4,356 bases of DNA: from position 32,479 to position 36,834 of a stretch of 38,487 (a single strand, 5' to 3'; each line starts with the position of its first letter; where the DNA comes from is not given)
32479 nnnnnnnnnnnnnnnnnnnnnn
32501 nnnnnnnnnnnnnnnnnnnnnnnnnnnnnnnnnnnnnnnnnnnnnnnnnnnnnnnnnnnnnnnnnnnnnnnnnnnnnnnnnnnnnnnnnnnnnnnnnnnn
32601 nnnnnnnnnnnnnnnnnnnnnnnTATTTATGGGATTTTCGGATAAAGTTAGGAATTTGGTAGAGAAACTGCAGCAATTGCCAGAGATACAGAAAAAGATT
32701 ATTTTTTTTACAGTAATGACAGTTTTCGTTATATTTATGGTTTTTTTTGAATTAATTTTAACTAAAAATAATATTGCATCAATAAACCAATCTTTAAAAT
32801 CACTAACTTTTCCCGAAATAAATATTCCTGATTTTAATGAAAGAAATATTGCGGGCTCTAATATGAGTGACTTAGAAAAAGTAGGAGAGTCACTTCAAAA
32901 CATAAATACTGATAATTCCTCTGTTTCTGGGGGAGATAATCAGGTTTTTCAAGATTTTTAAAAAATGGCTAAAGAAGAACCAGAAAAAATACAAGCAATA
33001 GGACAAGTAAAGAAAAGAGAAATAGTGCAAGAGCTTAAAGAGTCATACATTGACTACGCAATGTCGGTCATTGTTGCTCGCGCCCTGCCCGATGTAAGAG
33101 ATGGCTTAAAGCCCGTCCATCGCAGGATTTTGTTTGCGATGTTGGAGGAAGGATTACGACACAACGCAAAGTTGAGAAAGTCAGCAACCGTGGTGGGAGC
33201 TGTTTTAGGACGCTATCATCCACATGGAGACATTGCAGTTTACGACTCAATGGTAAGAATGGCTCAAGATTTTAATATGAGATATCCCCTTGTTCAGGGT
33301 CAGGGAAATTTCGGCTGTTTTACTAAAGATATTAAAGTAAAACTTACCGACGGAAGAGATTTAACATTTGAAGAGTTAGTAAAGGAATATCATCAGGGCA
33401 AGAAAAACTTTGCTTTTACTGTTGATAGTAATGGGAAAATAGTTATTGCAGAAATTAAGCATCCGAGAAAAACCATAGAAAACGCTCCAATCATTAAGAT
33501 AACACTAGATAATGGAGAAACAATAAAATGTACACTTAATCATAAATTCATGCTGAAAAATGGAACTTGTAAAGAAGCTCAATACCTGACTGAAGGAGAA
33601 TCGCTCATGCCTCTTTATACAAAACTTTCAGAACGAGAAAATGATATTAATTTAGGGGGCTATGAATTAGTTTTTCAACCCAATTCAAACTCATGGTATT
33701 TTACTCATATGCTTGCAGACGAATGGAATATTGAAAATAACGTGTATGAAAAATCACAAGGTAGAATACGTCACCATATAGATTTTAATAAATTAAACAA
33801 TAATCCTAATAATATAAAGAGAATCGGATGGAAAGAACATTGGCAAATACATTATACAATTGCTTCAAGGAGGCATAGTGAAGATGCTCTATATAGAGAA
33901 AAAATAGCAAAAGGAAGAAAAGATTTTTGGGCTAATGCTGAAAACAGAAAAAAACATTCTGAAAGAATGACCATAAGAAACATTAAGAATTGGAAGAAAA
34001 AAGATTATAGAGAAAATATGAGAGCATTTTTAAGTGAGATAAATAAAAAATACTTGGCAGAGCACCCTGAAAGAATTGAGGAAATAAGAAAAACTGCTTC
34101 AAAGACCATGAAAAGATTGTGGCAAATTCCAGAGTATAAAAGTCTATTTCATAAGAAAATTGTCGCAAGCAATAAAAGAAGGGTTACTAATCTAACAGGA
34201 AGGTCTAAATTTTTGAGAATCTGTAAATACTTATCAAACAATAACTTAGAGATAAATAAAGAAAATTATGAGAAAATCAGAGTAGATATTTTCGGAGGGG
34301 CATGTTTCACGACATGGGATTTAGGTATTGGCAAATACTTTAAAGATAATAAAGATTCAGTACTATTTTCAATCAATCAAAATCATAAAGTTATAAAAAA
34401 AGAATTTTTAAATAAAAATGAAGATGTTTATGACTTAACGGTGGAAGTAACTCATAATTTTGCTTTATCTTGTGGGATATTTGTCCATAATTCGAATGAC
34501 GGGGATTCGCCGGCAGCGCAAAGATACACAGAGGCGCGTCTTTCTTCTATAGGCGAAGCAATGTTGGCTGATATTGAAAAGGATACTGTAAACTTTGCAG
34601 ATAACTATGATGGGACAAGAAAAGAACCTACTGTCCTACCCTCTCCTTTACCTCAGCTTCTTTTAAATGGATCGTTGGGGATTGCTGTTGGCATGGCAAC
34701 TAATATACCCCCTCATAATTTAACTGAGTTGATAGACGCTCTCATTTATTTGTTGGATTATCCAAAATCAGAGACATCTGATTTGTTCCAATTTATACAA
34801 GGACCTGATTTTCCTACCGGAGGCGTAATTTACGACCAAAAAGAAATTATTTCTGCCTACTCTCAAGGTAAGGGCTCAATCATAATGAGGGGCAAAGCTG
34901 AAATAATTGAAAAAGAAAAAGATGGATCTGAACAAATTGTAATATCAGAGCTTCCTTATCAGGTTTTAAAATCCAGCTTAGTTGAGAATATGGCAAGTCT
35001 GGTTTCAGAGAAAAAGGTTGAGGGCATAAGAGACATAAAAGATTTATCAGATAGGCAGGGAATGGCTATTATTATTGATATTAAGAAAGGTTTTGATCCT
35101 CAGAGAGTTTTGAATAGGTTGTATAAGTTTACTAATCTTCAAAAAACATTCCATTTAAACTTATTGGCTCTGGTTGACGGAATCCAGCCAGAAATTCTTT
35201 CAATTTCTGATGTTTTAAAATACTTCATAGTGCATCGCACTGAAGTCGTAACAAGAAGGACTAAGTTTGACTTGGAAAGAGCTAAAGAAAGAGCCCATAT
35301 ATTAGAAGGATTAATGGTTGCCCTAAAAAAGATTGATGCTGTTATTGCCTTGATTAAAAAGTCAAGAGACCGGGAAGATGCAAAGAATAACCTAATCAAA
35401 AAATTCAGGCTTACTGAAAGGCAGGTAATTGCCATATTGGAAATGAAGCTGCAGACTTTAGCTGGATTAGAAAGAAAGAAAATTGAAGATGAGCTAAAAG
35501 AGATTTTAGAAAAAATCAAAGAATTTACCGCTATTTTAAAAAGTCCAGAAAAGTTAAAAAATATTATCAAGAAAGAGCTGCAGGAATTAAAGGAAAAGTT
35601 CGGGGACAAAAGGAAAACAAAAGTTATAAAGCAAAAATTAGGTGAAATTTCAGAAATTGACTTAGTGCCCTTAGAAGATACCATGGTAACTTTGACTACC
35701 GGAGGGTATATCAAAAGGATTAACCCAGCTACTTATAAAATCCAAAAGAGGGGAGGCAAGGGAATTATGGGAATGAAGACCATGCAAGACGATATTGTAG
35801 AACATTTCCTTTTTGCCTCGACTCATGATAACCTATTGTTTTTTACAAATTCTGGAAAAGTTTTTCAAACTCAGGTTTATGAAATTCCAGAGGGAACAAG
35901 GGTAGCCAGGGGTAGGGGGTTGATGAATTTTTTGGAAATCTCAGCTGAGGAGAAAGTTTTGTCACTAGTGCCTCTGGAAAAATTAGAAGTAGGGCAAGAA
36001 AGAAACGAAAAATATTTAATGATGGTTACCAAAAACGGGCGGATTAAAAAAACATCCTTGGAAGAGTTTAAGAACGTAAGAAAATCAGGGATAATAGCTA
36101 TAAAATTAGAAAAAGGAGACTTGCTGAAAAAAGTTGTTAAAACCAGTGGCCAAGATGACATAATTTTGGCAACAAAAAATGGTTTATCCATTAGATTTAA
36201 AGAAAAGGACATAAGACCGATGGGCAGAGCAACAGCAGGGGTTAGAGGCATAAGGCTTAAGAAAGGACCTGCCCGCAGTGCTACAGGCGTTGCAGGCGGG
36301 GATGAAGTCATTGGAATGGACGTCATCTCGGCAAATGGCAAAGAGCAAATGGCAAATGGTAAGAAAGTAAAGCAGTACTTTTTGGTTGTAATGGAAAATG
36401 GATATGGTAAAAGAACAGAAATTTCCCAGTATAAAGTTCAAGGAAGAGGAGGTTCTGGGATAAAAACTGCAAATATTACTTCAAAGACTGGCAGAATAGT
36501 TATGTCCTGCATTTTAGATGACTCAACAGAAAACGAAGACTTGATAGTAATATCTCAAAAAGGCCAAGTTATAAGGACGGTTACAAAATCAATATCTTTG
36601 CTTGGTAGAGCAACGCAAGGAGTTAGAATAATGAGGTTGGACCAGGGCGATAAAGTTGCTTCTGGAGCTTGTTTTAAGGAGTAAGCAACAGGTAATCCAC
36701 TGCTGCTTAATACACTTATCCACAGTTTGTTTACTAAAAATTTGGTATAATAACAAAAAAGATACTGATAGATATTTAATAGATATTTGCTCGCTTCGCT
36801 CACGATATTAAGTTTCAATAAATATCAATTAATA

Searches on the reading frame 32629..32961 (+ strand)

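Call 35: search_protein_families(library=pfam, proteins=[window:32629-32961:+], max_evalue=0.01)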
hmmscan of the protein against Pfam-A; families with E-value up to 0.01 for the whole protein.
window:32629-32961:+ (110 aa): 1 family
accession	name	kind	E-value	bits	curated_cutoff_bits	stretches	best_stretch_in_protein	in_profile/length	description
PF08653.15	DASH_Dam1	-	0.005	17.1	26.6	0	3-27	8-32/56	DASH complex subunit Dam1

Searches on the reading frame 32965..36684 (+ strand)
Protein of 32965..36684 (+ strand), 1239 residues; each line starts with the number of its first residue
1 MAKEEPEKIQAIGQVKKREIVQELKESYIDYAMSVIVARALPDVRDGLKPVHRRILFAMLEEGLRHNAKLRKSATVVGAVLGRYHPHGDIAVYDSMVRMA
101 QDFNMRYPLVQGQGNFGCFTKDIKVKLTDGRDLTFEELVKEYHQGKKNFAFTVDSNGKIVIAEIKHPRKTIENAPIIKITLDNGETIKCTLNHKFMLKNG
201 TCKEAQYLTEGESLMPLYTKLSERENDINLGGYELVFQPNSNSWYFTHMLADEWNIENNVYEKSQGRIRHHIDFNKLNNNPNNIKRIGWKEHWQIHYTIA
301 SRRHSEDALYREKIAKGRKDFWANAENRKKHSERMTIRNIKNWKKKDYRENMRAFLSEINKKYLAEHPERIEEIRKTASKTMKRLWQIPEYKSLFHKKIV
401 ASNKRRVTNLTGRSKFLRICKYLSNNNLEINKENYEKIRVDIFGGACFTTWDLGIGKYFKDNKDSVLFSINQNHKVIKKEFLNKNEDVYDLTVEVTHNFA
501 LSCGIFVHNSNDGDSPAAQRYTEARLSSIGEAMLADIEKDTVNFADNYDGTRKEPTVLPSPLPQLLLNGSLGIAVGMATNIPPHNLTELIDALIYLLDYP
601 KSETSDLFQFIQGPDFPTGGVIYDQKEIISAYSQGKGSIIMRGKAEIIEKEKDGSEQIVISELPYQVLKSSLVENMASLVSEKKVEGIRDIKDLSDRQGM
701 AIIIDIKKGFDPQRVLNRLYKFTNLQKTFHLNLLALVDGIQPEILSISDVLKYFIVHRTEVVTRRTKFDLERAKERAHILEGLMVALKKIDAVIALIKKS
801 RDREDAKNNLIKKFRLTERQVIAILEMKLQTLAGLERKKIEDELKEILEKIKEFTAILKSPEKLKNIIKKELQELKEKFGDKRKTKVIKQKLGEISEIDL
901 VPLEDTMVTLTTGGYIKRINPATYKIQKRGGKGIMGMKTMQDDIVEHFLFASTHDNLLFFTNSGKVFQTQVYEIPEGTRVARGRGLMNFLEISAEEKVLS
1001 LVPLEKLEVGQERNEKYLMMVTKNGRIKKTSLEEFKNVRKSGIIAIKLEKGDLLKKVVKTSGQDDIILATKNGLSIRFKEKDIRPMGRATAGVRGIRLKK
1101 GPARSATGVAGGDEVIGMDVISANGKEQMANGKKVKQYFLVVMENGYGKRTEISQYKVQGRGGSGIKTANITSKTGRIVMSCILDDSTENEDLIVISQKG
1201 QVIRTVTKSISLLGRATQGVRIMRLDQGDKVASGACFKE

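Call 16: search_protein_families(library=pfam, proteins=[window:32965-36684:+])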
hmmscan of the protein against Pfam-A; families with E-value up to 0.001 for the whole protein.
window:32965-36684:+ (1239 aa): 4 families
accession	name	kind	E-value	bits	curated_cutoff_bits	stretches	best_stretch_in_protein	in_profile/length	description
PF00521.26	DNA_topoisoIV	-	2.4e-150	501.6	31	2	511-873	81-432/432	DNA gyrase/topoisomerase IV, subunit A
PF03989.18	DNA_gyraseA_C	-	3.8e-57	189.9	27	6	1191-1233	1-43/48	DNA gyrase C-terminal domain, beta-propeller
PF14890.11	Intein_splicing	-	3.5e-19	69.5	35.8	1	127-509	3-155/155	Intein splicing domain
PF01079.26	Hint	-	0.00083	19.4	29.7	0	116-205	11-96/213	Hint module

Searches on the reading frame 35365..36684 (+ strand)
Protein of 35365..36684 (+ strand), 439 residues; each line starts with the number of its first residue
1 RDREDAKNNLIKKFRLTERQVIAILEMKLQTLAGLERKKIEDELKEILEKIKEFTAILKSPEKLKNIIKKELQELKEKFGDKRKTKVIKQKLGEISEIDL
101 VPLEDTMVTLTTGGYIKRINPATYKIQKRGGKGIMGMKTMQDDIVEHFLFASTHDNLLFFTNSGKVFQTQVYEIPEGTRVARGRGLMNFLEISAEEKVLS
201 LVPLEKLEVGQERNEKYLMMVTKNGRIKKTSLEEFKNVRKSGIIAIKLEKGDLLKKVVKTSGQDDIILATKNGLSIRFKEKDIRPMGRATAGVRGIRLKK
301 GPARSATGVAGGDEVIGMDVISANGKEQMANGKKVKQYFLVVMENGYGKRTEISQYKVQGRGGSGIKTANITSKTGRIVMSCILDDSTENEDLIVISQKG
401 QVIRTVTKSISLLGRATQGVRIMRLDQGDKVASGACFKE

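Call 40: find_homologous_proteins(query=window:35365-36684:+, max_evalue=1e-30)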
Query window:35365-36684:+ (439 aa): 7790 proteins with E <= 1e-30 among 8000 candidates; the best 120 are listed.
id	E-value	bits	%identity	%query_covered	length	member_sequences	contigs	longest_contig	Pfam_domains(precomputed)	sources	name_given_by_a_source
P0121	9.6e-217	738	83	99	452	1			PF00521.27,PF03989.19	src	-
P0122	1.4e-213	728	81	100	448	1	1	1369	PF00521.27,PF03989.19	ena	-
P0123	1.5e-211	721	81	100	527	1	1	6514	PF00521.27,PF03989.19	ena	-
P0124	3.8e-210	716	78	100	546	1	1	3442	PF00521.27,PF03989.19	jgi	jgi:DNA gyrase subunit A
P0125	1.5e-206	704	77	100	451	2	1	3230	PF00521.27,PF03989.19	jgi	jgi:DNA gyrase subunit A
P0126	5.2e-206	703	78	100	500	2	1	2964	PF00521.27,PF03989.19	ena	-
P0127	5.7e-206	703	78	100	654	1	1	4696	PF00226.37,PF00521.27,PF03989.19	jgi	jgi:DNA gyrase subunit A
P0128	3.0e-205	700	77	100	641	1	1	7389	PF00521.27,PF03989.19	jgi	jgi:DNA gyrase subunit A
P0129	6.2e-204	696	77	100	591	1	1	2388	PF00521.27,PF03989.19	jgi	-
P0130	1.0e-203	695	78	100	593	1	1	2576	PF00521.27,PF03989.19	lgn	-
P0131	1.4e-203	695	78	100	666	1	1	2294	PF00521.27,PF03989.19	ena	-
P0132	1.7e-203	694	78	100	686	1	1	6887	PF00521.27,PF03989.19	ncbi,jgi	ncbi:MAG: DNA gyrase subunit A, partial [Candidatus Staskawiczbacteria bacterium]|jgi:DNA gyrase sub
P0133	1.9e-203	694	77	100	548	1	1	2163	PF00521.27,PF03989.19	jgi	jgi:DNA gyrase subunit A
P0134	3.1e-203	694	83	94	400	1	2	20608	PF03989.19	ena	-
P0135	9.3e-203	692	78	100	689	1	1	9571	PF00521.27,PF03989.19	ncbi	-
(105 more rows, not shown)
